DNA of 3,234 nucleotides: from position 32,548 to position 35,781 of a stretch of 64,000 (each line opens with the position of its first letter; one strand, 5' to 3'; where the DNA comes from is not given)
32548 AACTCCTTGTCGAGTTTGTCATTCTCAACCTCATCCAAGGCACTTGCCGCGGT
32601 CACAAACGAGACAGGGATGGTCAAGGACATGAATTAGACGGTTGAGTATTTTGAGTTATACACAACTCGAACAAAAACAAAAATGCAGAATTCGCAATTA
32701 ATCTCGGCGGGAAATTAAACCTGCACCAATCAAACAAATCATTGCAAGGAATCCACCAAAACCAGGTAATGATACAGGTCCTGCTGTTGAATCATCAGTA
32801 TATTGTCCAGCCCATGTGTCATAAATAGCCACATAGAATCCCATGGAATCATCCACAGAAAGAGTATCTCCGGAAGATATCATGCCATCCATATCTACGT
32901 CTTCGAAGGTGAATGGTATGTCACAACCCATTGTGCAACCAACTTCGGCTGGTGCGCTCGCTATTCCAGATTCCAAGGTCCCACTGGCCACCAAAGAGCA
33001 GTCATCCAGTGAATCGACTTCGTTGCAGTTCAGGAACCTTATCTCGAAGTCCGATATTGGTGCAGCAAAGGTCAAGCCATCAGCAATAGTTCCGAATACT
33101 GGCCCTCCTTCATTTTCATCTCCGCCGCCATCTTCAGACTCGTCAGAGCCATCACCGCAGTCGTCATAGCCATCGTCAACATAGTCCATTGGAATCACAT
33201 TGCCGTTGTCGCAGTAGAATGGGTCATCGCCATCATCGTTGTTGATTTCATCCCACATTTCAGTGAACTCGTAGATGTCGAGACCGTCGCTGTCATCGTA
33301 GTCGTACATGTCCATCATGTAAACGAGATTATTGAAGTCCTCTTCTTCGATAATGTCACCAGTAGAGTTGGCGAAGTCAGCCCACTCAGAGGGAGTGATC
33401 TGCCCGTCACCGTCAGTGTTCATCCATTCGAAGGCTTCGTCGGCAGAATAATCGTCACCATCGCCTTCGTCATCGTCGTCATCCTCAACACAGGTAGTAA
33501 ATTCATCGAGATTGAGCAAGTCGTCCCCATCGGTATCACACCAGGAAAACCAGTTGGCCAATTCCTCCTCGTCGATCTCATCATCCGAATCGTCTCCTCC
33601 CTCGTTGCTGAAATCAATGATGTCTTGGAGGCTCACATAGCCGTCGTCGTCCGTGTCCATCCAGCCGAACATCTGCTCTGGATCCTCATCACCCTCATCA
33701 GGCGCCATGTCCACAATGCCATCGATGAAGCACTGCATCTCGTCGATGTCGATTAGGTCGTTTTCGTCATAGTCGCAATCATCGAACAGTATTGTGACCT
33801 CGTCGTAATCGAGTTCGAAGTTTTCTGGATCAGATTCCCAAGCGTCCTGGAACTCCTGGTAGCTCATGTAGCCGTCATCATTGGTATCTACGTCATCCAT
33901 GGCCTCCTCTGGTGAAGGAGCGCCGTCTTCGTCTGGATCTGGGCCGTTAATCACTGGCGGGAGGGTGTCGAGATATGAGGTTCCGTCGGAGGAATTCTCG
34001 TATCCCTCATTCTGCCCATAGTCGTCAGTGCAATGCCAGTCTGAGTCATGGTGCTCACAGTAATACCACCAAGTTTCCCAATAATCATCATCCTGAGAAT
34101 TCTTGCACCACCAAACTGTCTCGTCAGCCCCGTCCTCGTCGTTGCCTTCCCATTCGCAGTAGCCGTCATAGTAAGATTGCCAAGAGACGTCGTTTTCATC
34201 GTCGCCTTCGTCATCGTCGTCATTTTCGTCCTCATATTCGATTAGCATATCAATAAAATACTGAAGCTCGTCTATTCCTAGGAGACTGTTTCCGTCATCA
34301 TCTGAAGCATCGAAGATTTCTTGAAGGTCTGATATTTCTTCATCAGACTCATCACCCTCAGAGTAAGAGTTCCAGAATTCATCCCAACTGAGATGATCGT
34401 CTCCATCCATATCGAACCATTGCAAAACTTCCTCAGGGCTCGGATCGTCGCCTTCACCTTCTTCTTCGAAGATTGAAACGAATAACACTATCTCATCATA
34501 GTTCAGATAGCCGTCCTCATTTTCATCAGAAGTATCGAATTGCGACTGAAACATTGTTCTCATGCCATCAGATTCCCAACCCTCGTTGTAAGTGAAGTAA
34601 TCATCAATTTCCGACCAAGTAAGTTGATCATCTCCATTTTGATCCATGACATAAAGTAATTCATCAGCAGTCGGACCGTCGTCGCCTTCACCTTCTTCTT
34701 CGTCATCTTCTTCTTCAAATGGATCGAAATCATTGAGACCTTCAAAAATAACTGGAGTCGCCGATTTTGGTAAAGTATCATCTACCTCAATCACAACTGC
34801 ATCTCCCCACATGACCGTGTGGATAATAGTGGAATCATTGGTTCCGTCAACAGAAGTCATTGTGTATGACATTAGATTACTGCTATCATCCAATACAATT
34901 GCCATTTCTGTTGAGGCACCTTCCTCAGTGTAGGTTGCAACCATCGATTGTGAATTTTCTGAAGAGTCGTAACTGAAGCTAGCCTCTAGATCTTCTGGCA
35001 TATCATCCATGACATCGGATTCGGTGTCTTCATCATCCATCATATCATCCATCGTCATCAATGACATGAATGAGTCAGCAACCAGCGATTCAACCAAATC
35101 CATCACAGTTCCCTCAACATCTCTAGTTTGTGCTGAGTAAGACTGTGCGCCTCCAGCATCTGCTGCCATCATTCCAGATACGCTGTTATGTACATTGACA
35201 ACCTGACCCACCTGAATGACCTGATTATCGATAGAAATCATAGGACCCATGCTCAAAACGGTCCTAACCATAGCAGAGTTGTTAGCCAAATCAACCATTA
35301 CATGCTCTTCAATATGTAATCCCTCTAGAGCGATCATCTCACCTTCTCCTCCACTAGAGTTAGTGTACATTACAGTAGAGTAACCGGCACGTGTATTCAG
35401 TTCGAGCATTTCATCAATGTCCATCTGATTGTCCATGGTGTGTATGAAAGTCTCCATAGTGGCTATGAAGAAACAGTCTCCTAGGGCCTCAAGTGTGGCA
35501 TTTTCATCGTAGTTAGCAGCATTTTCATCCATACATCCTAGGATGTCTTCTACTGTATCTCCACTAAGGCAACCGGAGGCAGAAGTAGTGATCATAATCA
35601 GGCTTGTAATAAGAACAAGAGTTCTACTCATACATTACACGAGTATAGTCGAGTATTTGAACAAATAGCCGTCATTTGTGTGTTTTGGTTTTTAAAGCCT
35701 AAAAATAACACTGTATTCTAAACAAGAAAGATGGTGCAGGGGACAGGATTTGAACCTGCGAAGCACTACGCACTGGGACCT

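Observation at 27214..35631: Candidate novel cell-surface module: a 977-aa hyper-acidic multi-EF-hand protein with a PGF-CTERM anchor, a 694-aa unknown membrane protein and a MacB-type ABC transporter, all on one strand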

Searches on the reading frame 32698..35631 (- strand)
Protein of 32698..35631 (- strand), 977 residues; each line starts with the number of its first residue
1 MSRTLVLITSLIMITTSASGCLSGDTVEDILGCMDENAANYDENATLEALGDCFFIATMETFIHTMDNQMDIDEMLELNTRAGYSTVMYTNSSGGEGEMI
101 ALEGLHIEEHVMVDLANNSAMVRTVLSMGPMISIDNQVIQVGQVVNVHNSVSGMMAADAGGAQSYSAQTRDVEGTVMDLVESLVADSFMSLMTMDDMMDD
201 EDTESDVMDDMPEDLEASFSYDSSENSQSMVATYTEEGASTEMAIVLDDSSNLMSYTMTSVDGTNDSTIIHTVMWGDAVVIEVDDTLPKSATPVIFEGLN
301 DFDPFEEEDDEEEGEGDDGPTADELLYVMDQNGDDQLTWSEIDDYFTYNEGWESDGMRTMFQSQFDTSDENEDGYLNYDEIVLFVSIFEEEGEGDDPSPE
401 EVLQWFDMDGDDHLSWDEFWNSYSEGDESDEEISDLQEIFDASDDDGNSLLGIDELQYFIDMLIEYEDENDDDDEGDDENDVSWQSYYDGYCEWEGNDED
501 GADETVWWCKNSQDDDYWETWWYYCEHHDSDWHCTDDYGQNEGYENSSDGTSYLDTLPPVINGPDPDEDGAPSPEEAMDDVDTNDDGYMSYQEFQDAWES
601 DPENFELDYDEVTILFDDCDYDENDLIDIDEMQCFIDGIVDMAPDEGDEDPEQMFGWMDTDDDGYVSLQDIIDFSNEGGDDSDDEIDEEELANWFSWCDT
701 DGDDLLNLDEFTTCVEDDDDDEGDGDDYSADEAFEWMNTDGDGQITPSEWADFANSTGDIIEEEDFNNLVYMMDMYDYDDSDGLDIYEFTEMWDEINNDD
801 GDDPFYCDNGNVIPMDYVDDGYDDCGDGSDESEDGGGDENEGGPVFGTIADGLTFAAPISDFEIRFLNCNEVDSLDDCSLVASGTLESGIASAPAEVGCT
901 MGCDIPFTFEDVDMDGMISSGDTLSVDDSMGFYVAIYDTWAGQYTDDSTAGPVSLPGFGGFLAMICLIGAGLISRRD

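Call 3: search_protein_families(library=pfam, proteins=[window:32698-35631:-], max_evalue=0.1)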
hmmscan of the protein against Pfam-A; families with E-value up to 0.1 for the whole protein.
window:32698-35631:- (977 aa): 6 families
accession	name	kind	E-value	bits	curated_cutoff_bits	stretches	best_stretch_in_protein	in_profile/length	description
PF13499.12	EF-hand_7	-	4.2e-22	78.7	30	3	362-421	5-64/67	EF-hand domain pair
PF13405.12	EF-hand_6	-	2e-16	58.5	25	1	732-756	4-28/30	EF-hand domain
PF00036.39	EF-hand_1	-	2.7e-07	30.1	25.4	1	575-599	3-27/29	EF hand domain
PF00057.23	Ldl_recept_a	-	2.1e-05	25.1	24.1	1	803-832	6-35/37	Low-density lipoprotein receptor domain class A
PF13202.12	EF-hand_5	-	0.048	13.6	25.9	0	739-753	10-24/25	EF hand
PF14658.12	EF-hand_9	-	0.053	14.4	37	0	653-713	2-60/66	EF-hand domain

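Call 4: search_protein_families(library=ncbifam, proteins=[window:32698-35631:-], max_evalue=0.1)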
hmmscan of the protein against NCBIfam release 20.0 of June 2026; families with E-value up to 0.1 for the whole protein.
window:32698-35631:- (977 aa): 1 family
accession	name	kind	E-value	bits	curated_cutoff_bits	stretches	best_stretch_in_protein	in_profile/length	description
NF041410.1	XopAW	subfamily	3.6e-18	66.2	120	3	649-781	26-150/235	XopAW family type III secretion system calcium-binding effector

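Call 19: find_homologous_proteins(query=window:32698-35631:-, max_evalue=0.00001)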
Query window:32698-35631:- (977 aa): 402 proteins with E <= 0.00001 among 8000 candidates; the best 120 are listed.
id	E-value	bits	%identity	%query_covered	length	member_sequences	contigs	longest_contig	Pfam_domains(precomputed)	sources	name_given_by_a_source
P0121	0.0e+0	2094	97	99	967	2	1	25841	PF13405.13,PF13499.13,PF00057.24,PF00036.39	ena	-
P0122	0.0e+0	1779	95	42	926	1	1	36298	PF13405.13,PF13499.13,PF00036.39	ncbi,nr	ncbi:MAG: EF-hand domain-containing protein [Candidatus Thalassarchaeaceae archaeon]|nr:EF-hand doma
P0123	0.0e+0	1550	83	42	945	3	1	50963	PF13405.13,PF13499.13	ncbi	-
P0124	0.0e+0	1394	93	49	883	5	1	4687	PF13405.13,PF13499.13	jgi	-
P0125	3.2e-273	928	42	37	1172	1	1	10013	PF13405.13,PF13499.13,PF13833.13,PF13202.13,PF00036.39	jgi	-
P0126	4.0e-254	865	81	24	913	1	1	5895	PF13405.13,PF13499.13,PF13833.13,PF13202.13,PF00036.39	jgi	-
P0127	6.6e-247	841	64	51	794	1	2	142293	PF13405.13,PF13499.13,PF00036.39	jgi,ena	-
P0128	2.8e-246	839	64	51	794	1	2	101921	PF13405.13,PF13499.13,PF00036.39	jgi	-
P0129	3.1e-245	835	64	51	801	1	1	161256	PF13405.13,PF13499.13,PF00036.39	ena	-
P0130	2.5e-244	832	64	51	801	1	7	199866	PF13405.13,PF13499.13,PF00036.39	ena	-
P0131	3.6e-244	832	64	51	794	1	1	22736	PF13405.13,PF13499.13,PF13833.13,PF00036.39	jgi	-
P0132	6.2e-244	831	64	51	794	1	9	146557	PF13405.13,PF13499.13,PF00036.39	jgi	-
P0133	6.4e-244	831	64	51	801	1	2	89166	PF13405.13,PF13499.13,PF00036.39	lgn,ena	-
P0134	1.0e-243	830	64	51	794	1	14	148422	PF13405.13,PF13499.13,PF13833.13,PF00036.39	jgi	-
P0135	1.0e-243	830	64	51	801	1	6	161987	PF13405.13,PF13499.13,PF13833.13,PF00036.39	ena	-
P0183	1.3e-211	724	39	33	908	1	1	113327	PF13405.13,PF13499.13,PF13833.13,PF13202.13,PF00036.39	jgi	-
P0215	7.8e-192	658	41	30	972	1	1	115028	PF13405.13,PF13499.13,PF13833.13,PF00057.24,PF13202.13,PF23564.2,PF00036.39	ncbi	-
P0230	1.4e-187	644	41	30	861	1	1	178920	PF13405.13,PF13499.13,PF13833.13,PF00057.24,PF13202.13,PF00036.39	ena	-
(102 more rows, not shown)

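Call 46: predict_structure(alignment_id=A2)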
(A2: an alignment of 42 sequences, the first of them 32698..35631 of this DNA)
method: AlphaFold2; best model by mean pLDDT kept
length: 977 residues; sequences in the alignment: 42
mean_pLDDT: 52.8   pTM: 0.31
mean pLDDT of the five models: 52.8, 51.1, 51.0, 50.0, 48.4
residues with pLDDT >= 90: 0; 70-90: 202; 50-70: 322; < 50: 453
segments of 3 or more residues with pLDDT < 50: 1-27, 40-70, 93-102, 156-173, 185-212, 284-323, 325-333, 346-374, 382-400, 424-428, 467-571, 644-651, 678-685, 717-727, 798-844, 850-856, 872-874, 940-977
pLDDT, mean of each block of 10 residues (from residue 1): 39 39 46 50 44 47 43 65 73 41 64 74 69 67 59 46 43 58 50 32 34 54 61 62 65 67 66 69 41 40 29 32 47 52 50 44 40 49 41 38 56 67 50 70 72 62 52 30 26 31 33 30 33 34 30 28 28 67 81 82 73 78 77 72 45 60 72 55 50 71 73 52 43 77 79 64 68 72 75 58 38 37 31 27 47 50 66 54 70 58 66 64 61 58 28 28 43 34
secondary structure, 60 per line:
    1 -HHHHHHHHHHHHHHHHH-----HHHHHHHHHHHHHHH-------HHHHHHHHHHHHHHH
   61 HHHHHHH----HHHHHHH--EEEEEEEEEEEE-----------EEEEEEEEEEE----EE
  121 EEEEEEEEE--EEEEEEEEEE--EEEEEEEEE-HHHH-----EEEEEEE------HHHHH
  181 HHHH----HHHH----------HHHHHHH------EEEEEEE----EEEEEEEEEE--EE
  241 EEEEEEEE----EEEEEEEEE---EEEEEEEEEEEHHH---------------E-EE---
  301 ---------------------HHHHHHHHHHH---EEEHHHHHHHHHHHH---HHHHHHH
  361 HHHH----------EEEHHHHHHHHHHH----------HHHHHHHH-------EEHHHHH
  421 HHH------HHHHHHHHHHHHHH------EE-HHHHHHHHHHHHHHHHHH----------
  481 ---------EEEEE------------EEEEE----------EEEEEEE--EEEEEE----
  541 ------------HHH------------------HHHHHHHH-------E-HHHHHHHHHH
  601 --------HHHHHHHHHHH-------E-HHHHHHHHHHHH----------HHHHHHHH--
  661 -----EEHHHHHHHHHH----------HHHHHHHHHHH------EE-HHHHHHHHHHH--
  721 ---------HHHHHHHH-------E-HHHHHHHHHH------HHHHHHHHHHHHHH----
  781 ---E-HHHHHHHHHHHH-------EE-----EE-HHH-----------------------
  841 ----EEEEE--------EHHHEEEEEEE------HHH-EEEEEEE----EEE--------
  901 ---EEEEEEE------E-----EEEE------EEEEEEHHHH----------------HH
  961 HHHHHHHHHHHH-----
elements in order (helices of 4 or more, strands of 3 or more residues): H2-18 H24-38 H46-67 H72-78 E81-92 E104-114 E119-129 E132-141 E144-152 H154-157 E163-169 H176-184 H189-192 H203-209 E216-222 E227-236 E239-248 E253-261 E265-275 H322-332 E336-338 H339-350 H354-364 E375-377 H378-388 H399-406 H416-423 H430-443 H453-470 E490-494 E507-511 E522-528 E531-536 H574-581 H591-600 H609-619 H629-640 H651-658 H668-677 H688-698 H708-718 H730-737 H747-756 H763-776 H786-797 E845-849 E862-868 E879-885 E890-892 E904-910 E923-926 E933-938 H939-942 H959-972

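Call 49: fold_search(model_id=the predicted structure, library=pdb)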
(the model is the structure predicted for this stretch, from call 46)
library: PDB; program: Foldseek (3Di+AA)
matches with E <= 10: 1507; with E <= 0.001: 148
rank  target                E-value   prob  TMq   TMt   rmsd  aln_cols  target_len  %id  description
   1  2lv6_A                9.3e-06  1.00  0.07  0.39  15.5       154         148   22  The complex between Ca-Calmodulin and skeletal muscle myosin light chain kinase from combination of NMR and aqueous an (released 2013-02-20)
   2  7t2q                  2.1e-05  1.00  0.08  0.38  11.9       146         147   22  PEGylated Calmodulin-1 (K148U) (released 2022-10-26)
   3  1up5_A                2.2e-05  1.00  0.06  0.38  13.4       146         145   22  Chicken Calmodulin (released 2005-03-24)
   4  6yns_F                2.4e-05  1.00  0.06  0.40  14.8       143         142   22  CaM-P458 complex (crystal form 2) (released 2021-03-17)
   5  6y4p_A                2.6e-05  1.00  0.08  0.41  12.4       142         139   22  Calmodulin N53I variant bound to cardiac ryanodine receptor (RyR2) calmodulin binding domain (released 2020-04-29)
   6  1exr                  3.0e-05  1.00  0.06  0.38  13.5       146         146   20  THE 1.0 ANGSTROM CRYSTAL STRUCTURE OF CA+2 BOUND CALMODULIN (released 2000-09-20)
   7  6y94_MODEL_1_A        3.0e-05  1.00  0.07  0.41  16.3       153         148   22  Ca2+-bound Calmodulin mutant N53I (released 2020-04-29)
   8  2v01                  3.4e-05  1.00  0.06  0.39  13.5       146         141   22  Recombinant vertebrate calmodulin complexed with Pb (released 2007-08-14)
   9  2bcx_A                3.5e-05  1.00  0.08  0.41  12.9       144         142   22  Crystal structure of calmodulin in complex with a ryanodine receptor peptide (released 2006-10-31)
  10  6y4o_A                3.7e-05  1.00  0.08  0.42  12.6       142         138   21  Calmodulin bound to cardiac ryanodine receptor (RyR2) calmodulin binding domain (released 2020-04-29)
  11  1mxe_A                3.9e-05  1.00  0.07  0.40  14.9       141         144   23  Structure of the Complex of Calmodulin with the Target Sequence of CaMKI (released 2002-12-04)
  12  5e1k                  3.9e-05  1.00  0.06  0.38  13.6       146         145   20  Selenomethionine Ca2+-Calmodulin from Paramecium tetraurelia SAD data (released 2015-11-25)
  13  4bw7_C                3.9e-05  1.00  0.06  0.39  14.0       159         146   21  Calmodulin in complex with strontium (released 2014-01-15)
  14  1cll                  4.1e-05  1.00  0.06  0.38  13.8       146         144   23  CALMODULIN STRUCTURE REFINED AT 1.7 ANGSTROMS RESOLUTION (released 1993-10-31)
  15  1tn4                  4.1e-05  1.00  0.07  0.36  13.1       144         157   22  FOUR CALCIUM TNC (released 1998-04-08)
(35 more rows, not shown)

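Call 64: find_encoding_contigs(protein=P0215, flank=7000, max_places=1)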
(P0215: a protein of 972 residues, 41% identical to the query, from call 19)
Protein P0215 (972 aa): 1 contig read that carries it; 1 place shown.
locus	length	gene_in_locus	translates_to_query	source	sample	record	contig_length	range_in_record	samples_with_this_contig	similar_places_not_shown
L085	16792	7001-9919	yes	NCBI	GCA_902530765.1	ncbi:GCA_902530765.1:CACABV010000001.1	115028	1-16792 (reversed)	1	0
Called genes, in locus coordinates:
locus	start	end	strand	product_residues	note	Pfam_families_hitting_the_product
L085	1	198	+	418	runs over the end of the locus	PF07692:Fea1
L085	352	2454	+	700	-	PF12974:Phosphonate-bd, PF00405:Transferrin, PF12974:Phosphonate-bd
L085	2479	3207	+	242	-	PF00005:ABC_tran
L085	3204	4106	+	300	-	PF00528:BPD_transp_1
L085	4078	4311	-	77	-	-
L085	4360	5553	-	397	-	PF01210:NAD_Gly3P_dh_N, PF03446:NAD_binding_2, PF03807:F420_oxidored (weak), PF07479:NAD_Gly3P_dh_C, PF20618:GPD_NAD_C_bact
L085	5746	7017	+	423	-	PF04389:Peptidase_M28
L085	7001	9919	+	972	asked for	PF13405:EF-hand_6 (faint), PF23564:EF-hand_FSTL1 (faint), PF00036:EF-hand_1 (faint), PF13202:EF-hand_5 (faint), PF13833:EF-hand_8 (faint), PF13499:EF-hand_7 (weak), PF00057:Ldl_recept_a (weak)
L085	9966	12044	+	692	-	PF06695:Sm_multidrug_ex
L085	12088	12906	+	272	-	PF00005:ABC_tran, PF13304:AAA_21 (faint), PF00005:ABC_tran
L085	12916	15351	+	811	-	PF02687:FtsX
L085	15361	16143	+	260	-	PF03372:Exo_endo_phos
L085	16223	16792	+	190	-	?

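Call 65: find_encoding_contigs(protein=P0230, flank=7000, max_places=1)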
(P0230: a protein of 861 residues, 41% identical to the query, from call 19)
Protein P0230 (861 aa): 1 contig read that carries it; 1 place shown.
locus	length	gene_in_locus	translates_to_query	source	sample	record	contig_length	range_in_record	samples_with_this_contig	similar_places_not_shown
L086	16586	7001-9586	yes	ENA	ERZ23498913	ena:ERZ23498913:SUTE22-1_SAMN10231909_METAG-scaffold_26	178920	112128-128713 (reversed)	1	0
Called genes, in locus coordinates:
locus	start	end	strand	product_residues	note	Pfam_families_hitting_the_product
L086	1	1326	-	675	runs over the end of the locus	-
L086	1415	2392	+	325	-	PF12974:Phosphonate-bd, PF00405:Transferrin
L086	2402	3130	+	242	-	PF00005:ABC_tran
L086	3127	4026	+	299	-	PF00528:BPD_transp_1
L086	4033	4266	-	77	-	-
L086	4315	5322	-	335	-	PF01210:NAD_Gly3P_dh_N, PF03446:NAD_binding_2 (weak), PF03807:F420_oxidored (weak), PF07479:NAD_Gly3P_dh_C, PF20618:GPD_NAD_C_bact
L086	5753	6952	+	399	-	PF04389:Peptidase_M28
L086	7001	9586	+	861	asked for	PF13202:EF-hand_5 (faint), PF00057:Ldl_recept_a (faint), PF00036:EF-hand_1 (faint), PF13405:EF-hand_6 (faint), PF13833:EF-hand_8 (faint), PF13499:EF-hand_7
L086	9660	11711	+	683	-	PF06695:Sm_multidrug_ex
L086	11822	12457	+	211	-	PF00005:ABC_tran, PF13304:AAA_21 (faint)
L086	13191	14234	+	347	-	PF02687:FtsX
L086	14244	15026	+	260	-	PF03372:Exo_endo_phos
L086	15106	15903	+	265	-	PF01791:DeoC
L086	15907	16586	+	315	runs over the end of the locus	PF01959:DHQS, PF26558:DHQS_2nd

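Call 66: find_encoding_contigs(protein=P0183, flank=7000, max_places=1)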
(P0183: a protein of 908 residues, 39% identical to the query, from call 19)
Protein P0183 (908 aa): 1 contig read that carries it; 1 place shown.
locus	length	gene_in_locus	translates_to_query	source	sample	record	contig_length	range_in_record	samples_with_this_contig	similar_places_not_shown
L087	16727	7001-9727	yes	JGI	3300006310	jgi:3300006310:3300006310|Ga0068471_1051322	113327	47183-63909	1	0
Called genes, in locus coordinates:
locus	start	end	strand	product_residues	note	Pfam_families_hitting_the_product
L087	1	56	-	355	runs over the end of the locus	PF13428:TPR_14 (faint)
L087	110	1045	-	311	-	PF00641:Zn_ribbon_RanBP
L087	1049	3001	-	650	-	-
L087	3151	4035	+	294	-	PF03239:FTR1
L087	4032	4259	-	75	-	-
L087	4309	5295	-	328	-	PF01210:NAD_Gly3P_dh_N, PF07479:NAD_Gly3P_dh_C, PF20618:GPD_NAD_C_bact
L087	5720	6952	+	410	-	PF04389:Peptidase_M28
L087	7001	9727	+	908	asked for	PF13202:EF-hand_5 (faint), PF00036:EF-hand_1 (faint), PF13405:EF-hand_6 (faint), PF13833:EF-hand_8 (faint), PF13499:EF-hand_7 (weak)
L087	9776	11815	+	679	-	PF06695:Sm_multidrug_ex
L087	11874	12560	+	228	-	PF00005:ABC_tran, PF13304:AAA_21 (faint)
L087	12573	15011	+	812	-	PF02687:FtsX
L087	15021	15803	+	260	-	PF03372:Exo_endo_phos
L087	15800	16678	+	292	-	PF01791:DeoC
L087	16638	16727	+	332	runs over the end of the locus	PF01959:DHQS, PF26558:DHQS_2nd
